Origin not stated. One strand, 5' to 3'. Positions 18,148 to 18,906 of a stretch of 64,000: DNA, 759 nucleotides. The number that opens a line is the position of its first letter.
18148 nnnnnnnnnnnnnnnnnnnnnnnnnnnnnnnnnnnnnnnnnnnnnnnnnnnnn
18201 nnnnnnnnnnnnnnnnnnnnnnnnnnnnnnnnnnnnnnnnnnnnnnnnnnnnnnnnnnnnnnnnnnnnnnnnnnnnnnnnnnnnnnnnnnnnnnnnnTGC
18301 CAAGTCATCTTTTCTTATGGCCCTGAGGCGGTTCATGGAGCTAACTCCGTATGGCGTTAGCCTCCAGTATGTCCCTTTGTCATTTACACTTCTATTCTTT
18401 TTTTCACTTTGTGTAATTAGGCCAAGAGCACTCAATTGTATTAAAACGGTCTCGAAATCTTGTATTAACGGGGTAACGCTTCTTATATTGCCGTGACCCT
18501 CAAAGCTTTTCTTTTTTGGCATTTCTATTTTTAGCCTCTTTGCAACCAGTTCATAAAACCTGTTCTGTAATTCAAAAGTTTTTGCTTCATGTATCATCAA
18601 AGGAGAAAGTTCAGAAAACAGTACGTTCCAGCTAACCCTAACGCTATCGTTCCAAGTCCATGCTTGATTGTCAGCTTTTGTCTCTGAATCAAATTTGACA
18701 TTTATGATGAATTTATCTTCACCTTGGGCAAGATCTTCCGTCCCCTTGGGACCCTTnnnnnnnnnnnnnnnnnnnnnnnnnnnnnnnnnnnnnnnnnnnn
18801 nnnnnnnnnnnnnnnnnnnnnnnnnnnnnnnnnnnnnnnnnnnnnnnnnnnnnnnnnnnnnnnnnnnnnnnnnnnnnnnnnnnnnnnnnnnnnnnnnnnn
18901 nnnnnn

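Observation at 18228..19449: AT-rich single-gene islet encoding a DUF4062 (TIR-like) protein inserted against the 3' end of tRNA-Arg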

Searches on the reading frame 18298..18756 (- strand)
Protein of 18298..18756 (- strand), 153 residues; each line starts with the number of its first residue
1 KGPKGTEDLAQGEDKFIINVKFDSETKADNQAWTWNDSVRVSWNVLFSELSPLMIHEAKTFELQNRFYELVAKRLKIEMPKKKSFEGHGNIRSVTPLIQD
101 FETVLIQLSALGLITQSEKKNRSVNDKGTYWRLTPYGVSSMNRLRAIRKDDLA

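Call 84: predict_structure(alignment_id=A3)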
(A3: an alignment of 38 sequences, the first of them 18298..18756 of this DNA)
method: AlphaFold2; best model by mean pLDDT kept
length: 153 residues; sequences in the alignment: 38
mean_pLDDT: 92.3   pTM: 0.85
mean pLDDT of the five models: 92.3, 91.1, 87.4, 85.1, 85.0
residues with pLDDT >= 90: 124; 70-90: 21; 50-70: 8; < 50: 0
segments of 3 or more residues with pLDDT < 50: none
pLDDT, mean of each block of 10 residues (from residue 1): 80 97 96 97 98 95 98 97 96 98 98 85 75 96 85 71
secondary structure, 60 per line:
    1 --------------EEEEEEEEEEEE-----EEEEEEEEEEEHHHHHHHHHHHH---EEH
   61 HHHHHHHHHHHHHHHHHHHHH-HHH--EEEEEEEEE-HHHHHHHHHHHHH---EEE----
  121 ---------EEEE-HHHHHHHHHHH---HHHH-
elements in order: E15-26 E32-42 H43-54 H60-81 E88-96 H98-110 E114-116 E130-133 H135-145 H149-152

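Call 86: fold_search(model_id=the predicted structure, library=pdb)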
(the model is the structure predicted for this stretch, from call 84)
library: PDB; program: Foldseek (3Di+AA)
matches with E <= 10: 603; with E <= 0.001: 0
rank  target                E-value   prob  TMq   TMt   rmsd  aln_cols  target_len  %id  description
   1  9gm9_D                9.1e-03  1.00  0.44  0.23   6.9       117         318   14  MukBEF in a DNA capture state (released 2025-03-26)
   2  9gm7_C                1.7e-02  1.00  0.43  0.17   6.1       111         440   14  MukBEF in a nucleotide-bound state with open neck gate (monomer) (released 2025-03-26)
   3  9gm7_D                2.0e-02  1.00  0.43  0.24   6.0       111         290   14  MukBEF in a nucleotide-bound state with open neck gate (monomer) (released 2025-03-26)
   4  6aht_A                2.5e-02  1.00  0.42  0.56   4.9       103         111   17  Plasmid partitioning protein TubR from Bacillus cereus (released 2019-06-26)
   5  9h88_A                2.5e-02  0.98  0.35  0.46   5.5       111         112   15  Crystal structure of LmrR variant V15aY-RNYW with Val15 replaced by 3-aminotyrosine and evolved as Friedel-Crafts alky (released 2025-04-30)
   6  9gmb_D                3.2e-02  0.99  0.41  0.24   6.8       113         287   12  MukEF in complex with the phage protein gp5.9 (released 2025-03-26)
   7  8yrf_A                5.2e-02  0.96  0.34  0.46   7.8       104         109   14  Crystal structure of LmrR with V15 replaced by unnatural amino acid 4-amino-L-phenyl-cysteine (released 2024-04-24)
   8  6abt_A                5.6e-02  0.99  0.38  0.56   5.1       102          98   14  Crystal structure of transcription factor from Listeria monocytogenes (released 2019-06-05)
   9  5h3r_B                5.9e-02  0.99  0.38  0.41   6.0       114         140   11  Crystal Structure of mutant MarR C80S from E.coli complexed with operator DNA (released 2017-08-02)
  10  5z7b_A                5.9e-02  0.97  0.37  0.29   7.9       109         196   14  Crystal structure of the VanR transcription factor in complex with vanillate (released 2018-08-29)
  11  5x11_D                5.9e-02  0.97  0.36  0.31   8.9       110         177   15  Crystal structure of Bacillus subtilis PadR in complex with operator DNA (released 2017-11-22)
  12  5dym                  6.3e-02  0.98  0.36  0.54   5.5       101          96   12  Crystal structure of a PadR family transcription regulator from hypervirulent Clostridium difficile R20291 - CdPadR_0991 (released 2016-10-05)
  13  2b0l_A                6.3e-02  0.94  0.33  0.48   5.2       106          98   14  C-terminal DNA binding domain of transcriptional pleiotropic repressor CodY. (released 2006-02-21)
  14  5zr1_E                6.3e-02  0.60  0.26  0.10   8.8       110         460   15  Saccharomyces Cerevisiae Origin Recognition Complex Bound to a 72-bp Origin DNA containing ACS and B1 element (released 2018-07-11)
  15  5x11_F                6.7e-02  0.96  0.37  0.32   9.4       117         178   13  Crystal structure of Bacillus subtilis PadR in complex with operator DNA (released 2017-11-22)
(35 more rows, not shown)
